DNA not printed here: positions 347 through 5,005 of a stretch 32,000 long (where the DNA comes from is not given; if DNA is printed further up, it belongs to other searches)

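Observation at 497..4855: Giant (1452 aa) Tat-exported molybdopterin catalytic subunit with large internal insertions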

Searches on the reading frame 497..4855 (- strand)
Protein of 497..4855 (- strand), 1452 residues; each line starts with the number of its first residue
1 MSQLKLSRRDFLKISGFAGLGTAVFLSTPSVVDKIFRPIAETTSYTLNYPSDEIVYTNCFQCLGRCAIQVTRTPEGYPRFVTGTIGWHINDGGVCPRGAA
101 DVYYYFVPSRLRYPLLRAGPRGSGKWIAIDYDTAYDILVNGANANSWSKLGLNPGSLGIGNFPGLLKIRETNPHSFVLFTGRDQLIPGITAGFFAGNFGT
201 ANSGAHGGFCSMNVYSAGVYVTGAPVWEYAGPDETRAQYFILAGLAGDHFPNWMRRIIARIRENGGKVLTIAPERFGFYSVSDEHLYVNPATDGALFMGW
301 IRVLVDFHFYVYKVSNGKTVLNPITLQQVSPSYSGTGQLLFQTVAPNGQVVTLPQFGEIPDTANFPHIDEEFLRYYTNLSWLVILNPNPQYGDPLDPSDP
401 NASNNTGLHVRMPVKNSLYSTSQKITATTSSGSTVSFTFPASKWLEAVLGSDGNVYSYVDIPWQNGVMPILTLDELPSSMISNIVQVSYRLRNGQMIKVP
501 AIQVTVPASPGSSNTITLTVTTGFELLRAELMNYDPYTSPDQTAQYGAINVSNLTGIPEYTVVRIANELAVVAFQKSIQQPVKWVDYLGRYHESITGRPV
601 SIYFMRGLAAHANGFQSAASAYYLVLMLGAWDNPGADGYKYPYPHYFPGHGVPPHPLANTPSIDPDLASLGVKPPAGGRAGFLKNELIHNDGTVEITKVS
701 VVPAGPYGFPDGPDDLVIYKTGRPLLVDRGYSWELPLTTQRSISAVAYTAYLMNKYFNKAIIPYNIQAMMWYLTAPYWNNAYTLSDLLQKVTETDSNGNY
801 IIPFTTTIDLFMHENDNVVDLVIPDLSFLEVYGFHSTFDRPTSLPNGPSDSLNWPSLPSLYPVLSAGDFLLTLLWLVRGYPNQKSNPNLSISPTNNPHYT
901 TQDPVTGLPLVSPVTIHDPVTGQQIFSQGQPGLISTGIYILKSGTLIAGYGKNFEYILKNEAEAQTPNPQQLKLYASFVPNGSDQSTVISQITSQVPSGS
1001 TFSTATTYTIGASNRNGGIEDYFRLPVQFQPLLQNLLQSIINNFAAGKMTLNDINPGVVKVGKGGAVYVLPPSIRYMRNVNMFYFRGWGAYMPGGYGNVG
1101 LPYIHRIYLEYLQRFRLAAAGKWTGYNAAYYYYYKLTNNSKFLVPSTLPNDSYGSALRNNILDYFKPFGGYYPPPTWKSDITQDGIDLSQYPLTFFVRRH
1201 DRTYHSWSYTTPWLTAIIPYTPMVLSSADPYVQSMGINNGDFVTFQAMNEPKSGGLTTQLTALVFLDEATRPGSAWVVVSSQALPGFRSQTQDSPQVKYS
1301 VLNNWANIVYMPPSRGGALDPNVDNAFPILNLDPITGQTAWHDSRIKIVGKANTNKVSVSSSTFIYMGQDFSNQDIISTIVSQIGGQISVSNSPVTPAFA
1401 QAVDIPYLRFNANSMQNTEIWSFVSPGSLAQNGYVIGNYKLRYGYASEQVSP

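Call 5: search_protein_families(library=pfam, proteins=[window:497-4855:-], max_evalue=1)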
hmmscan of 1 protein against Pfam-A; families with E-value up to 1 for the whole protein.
window:497-4855:- (1452 aa): 2 families
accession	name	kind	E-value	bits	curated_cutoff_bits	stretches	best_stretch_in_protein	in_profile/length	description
PF10518.14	TAT_signal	-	0.0099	16.2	22.7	1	5-24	1-20/21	TAT (twin-arginine translocation) pathway signal sequence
PF04879.21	Molybdop_Fe4S4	-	0.31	11.5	22.7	1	54-99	3-47/55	Molybdopterin oxidoreductase Fe4S4 domain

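Call 6: search_protein_families(library=ncbifam, proteins=[window:497-4855:-], max_evalue=1)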
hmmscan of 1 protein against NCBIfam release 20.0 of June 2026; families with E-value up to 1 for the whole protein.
window:497-4855:- (1452 aa): 16 families
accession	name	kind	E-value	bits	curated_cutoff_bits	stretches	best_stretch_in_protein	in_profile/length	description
NF012032.0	PRK15488.1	equivalog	1.6e-17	62.8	694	1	5-140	2-128/759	thiosulfate reductase PhsA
NF011567.1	PRK14991.1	equivalog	3.1e-12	45.1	1750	2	93-310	139-365/1022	tetrathionate reductase subunit TtrA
TIGR02166.1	dmsA_ynfE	subfamily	7.1e-11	40.9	777.7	1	6-139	1-133/794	DMSO/selenate family reductase complex A subunit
TIGR03479.1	DMSO_red_II_alp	subfamily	2.1e-10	39.4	984.75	2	93-136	104-146/913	molybdopterin-dependent oxidoreductase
NF041783.2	mnquin_red_QrcB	equivalog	5.7e-07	28.1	440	1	52-143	50-137/695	menaquinone reductase molybdopterin-binding-like subunit QrcB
NF041885.1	selenate_YnfE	exception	1.6e-06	26.2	1675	1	6-140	3-138/805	selenate/tellurate reductase subunit YnfE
NF011566.1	PRK14990.1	exception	1.9e-06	26.2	1600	1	6-140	14-149/814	dimethylsulfoxide reductase subunit A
NF047855.1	AssmNtatRedNasC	equivalog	1.2e-05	23.9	1100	1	237-309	181-253/708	assimilatory nitrate reductase catalytic subunit NasC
NF041884.1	selenate_YnfF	exception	3.5e-05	21.9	1650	1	6-139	1-134/798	selenate/tellurate reductase subunit YnfF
TIGR01553.1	formate-DH-alph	equivalog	3.9e-05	21.6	814.2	1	81-137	77-131/1009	formate dehydrogenase-N subunit alpha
NF041714.1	arsenate_red_ArrA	equivalog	0.00013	20.2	1600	1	5-140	2-139/848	arsenate respiratory reductase molybdopterin-containing subunit ArrA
NF042978.1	EthbenzDh_ebdA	equivalog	0.00052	17.9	2000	1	95-135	127-167/977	ethylbenzene dehydrogenase subunit alpha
TIGR01591.1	Fdh-alpha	equivalog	0.012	13.7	666.25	0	248-310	168-229/672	formate dehydrogenase subunit alpha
TIGR01409.1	TAT_signal_seq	domain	0.036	14.4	16.7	1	6-31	1-26/29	twin-arginine translocation signal domain-containing protein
TIGR01580.1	narG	equivalog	0.064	10.8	1084.15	0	94-117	91-114/1235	nitrate reductase subunit alpha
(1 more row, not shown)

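Call 7: search_solved_structures(query=window:497-4855:-, max_evalue=1, show_alignments=2)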
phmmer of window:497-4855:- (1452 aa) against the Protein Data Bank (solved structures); distinct sequences matched with E-value up to 1: 19.
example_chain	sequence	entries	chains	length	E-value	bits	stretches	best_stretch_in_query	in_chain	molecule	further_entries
2vpw_A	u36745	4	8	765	7.1e-09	36.9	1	53-310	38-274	THIOSULFATE REDUCTASE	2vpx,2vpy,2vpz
4ydd_A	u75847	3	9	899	2.5e-06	28.5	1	95-139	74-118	DMSO reductase family type II enzyme, molybdopterin subunit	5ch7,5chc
5e7o_A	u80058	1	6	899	2.5e-06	28.5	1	95-139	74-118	DMSO reductase family type II enzyme, molybdopterin subunit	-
9vap_A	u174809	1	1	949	9.4e-05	23.3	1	4-299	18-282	Formate dehydrogenase molybdopterin-binding subunit FdhA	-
2jim_A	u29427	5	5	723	0.0002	22.2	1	191-301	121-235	PERIPLASMIC NITRATE REDUCTASE | PROTEIN (PERIPLASMIC NITRATE REDUCTASE)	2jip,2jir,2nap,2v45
2jio_A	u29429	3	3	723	0.00021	22.1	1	191-302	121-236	PERIPLASMIC NITRATE REDUCTASE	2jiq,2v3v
2ivf_A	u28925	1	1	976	0.0034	18.1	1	95-136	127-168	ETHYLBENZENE DEHYDROGENASE ALPHA-SUBUNIT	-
6cz7_A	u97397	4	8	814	0.0076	17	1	54-140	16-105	ArrA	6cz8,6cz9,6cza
9d94_Ia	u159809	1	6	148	0.018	15.7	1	35-87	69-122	Tail terminator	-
2e7z_A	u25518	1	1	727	0.1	13.2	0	213-310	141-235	Acetylene hydratase Ahy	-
8ghz_A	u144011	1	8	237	0.28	11.8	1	462-553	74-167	Teleost immunoglobulin M protein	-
6mhj_A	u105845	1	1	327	0.37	11.4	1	270-341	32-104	Botulinum neurotoxin type A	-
6dkk_A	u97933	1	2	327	0.43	11.1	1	270-333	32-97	Botulinum neurotoxin type A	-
7qv7_S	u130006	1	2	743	0.51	10.9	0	55-143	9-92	Hydrogen dependent carbon dioxide reductase subunit FdhF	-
9l7p_H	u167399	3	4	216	0.59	10.7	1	74-189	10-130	TIGR02646 family protein | Retron I-A effector PtuB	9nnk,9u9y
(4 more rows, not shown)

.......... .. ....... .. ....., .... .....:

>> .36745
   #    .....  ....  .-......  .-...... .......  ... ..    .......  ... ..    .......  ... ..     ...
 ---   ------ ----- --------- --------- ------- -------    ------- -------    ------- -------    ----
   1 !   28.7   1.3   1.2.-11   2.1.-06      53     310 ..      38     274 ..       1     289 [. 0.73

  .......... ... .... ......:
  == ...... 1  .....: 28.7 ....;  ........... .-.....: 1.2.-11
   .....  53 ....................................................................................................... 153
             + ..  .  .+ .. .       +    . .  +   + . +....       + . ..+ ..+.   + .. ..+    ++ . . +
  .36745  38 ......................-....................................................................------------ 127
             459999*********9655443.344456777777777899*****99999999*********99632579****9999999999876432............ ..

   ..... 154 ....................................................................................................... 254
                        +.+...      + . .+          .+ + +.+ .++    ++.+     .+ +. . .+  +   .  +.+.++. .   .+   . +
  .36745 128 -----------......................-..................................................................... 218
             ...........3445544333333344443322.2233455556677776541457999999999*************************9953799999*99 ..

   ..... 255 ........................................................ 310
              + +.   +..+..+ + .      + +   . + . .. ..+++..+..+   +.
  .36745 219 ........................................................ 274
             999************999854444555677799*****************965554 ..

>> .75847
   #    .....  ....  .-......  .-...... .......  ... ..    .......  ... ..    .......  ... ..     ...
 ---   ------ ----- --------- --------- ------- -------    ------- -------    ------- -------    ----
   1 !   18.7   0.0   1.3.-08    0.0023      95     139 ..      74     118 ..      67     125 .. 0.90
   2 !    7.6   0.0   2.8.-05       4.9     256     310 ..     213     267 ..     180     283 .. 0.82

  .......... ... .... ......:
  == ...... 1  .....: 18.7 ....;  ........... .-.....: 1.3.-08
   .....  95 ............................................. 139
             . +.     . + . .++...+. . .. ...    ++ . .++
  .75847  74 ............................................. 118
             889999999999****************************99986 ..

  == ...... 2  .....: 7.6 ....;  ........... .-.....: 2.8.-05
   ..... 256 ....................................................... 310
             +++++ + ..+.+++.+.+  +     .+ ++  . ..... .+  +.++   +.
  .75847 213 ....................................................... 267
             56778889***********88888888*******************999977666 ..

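Call 10: find_homologous_proteins(query=window:497-4855:-, max_evalue=0.001)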
Query window:497-4855:- (1452 aa): 51 proteins with E <= 0.001 among 8000 candidates.
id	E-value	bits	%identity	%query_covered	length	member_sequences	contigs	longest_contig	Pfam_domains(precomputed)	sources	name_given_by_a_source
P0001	0.0e+0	3232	95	100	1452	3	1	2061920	-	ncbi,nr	ncbi:oxidoreductase [Sulfolobus acidocaldarius SUSAZ]|nr:oxidoreductase [Sulfolobus acidocaldarius S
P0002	0.0e+0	2777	80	100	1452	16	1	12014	-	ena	-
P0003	0.0e+0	2769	80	100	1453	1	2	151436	-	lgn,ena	-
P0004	0.0e+0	2769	80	100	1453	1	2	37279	-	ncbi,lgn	ncbi:MAG: oxidoreductase [Sulfolobaceae archaeon]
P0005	0.0e+0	2769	80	100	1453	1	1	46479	-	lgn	-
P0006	0.0e+0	2769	80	100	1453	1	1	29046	-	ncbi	ncbi:MAG: oxidoreductase [Saccharolobus sp.]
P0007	0.0e+0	2763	80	100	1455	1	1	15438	-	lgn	-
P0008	0.0e+0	2762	80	100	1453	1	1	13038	-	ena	-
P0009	0.0e+0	2758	80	100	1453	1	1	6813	-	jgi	jgi:anaerobic selenocysteine-containing dehydrogenase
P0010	0.0e+0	2757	80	100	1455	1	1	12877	-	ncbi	ncbi:MAG: oxidoreductase [Saccharolobus sp.]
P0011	0.0e+0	2756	79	100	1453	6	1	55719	-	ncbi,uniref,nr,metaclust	ncbi:MAG: hypothetical protein ASUL_07879 [Candidatus Aramenus sulfurataquae]|uniref:Oxidoreductase 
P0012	0.0e+0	2756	80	100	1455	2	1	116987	-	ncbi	ncbi:MAG: oxidoreductase [Saccharolobus sp.]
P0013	0.0e+0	2754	80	100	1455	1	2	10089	-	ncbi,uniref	ncbi:oxidoreductase [Saccharolobus sp.]|uniref:oxidoreductase n=2 Tax=Saccharolobus sp. TaxID=210076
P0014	0.0e+0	2548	75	100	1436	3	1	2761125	-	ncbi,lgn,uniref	ncbi:twin-arginine translocation signal domain-containing protein [Sulfurisphaera ohwakuensis]|unire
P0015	0.0e+0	2540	81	91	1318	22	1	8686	-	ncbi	ncbi:MAG: oxidoreductase, partial [Saccharolobus sp.]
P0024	0.0e+0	2469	73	100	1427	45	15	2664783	PF10518.15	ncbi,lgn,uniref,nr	ncbi:twin-arginine translocation signal domain-containing protein [Saccharolobus islandicus]|uniref:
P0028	0.0e+0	2434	72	100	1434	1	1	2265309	-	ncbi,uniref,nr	ncbi:twin-arginine translocation signal domain-containing protein [Acidianus sulfidivorans JP7]|unir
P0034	0.0e+0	1885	58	99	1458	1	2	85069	PF10518.15,PF00384.28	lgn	-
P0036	3.3e-148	514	30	94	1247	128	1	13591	PF01568.28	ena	-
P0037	2.3e-97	345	32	24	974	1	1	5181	PF00384.28,PF01568.28,PF04879.22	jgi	jgi:sulfite dehydrogenase (quinone) subunit SoeA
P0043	4.7e-91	324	33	19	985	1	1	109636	PF00384.28,PF01568.28,PF04879.22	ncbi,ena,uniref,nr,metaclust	ncbi:molybdopterin oxidoreductase family protein [Paraburkholderia ferrariae]|uniref:molybdopterin o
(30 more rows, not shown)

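Call 12: find_encoding_contigs(protein=P0001, flank=10000, max_places=3)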
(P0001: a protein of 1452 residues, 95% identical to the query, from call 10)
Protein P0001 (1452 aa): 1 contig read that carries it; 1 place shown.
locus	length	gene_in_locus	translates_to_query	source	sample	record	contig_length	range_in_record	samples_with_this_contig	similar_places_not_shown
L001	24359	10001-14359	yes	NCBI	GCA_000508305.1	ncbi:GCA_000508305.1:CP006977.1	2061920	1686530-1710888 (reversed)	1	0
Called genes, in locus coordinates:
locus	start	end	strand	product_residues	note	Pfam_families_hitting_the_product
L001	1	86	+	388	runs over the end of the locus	PF07690:MFS_1, PF12832:MFS_1_like (faint), PF13347:MFS_2 (faint), PF07690:MFS_1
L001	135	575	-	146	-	PF22381:Staph_reg_Sar_Rot, PF01047:MarR, PF12802:MarR_2, PF13463:HTH_27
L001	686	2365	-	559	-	PF00083:Sugar_tr (weak), PF07690:MFS_1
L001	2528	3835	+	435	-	PF00083:Sugar_tr, PF07690:MFS_1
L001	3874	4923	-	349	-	PF03916:NrfD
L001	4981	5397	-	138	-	PF10061:DUF2299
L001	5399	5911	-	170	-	-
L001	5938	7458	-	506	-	PF12838:Fer4_7 (faint), PF12797:Fer4_2 (faint), PF13237:Fer4_10 (faint), PF00037:Fer4 (faint), PF12837:Fer4_6 (faint), PF13187:Fer4_9 (weak), PF14697:Fer4_21 (weak)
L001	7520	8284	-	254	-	PF17004:SRP_TPR_like (faint), PF25058:ARM_TT21 (faint), PF00515:TPR_1 (faint), PF07719:TPR_2 (faint), PF13371:TPR_9 (weak), PF13432:TPR_16 (weak), PF14559:TPR_19, PF12895:ANAPC3 (weak), +8 more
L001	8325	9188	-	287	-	-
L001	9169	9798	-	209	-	-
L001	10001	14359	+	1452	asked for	-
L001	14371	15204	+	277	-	PF13187:Fer4_9 (faint), PF12838:Fer4_7 (faint), PF13237:Fer4_10 (weak), PF13247:Fer4_11, PF12797:Fer4_2 (weak), PF12837:Fer4_6 (weak)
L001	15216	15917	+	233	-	PF02613:Nitrate_red_del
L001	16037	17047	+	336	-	-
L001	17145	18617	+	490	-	PF13237:Fer4_10, PF12838:Fer4_7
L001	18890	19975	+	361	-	PF07690:MFS_1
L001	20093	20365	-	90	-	-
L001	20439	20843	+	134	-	PF06525:SoxE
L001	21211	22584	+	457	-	PF00083:Sugar_tr, PF07690:MFS_1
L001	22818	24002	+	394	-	PF01566:Nramp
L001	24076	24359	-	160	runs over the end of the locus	-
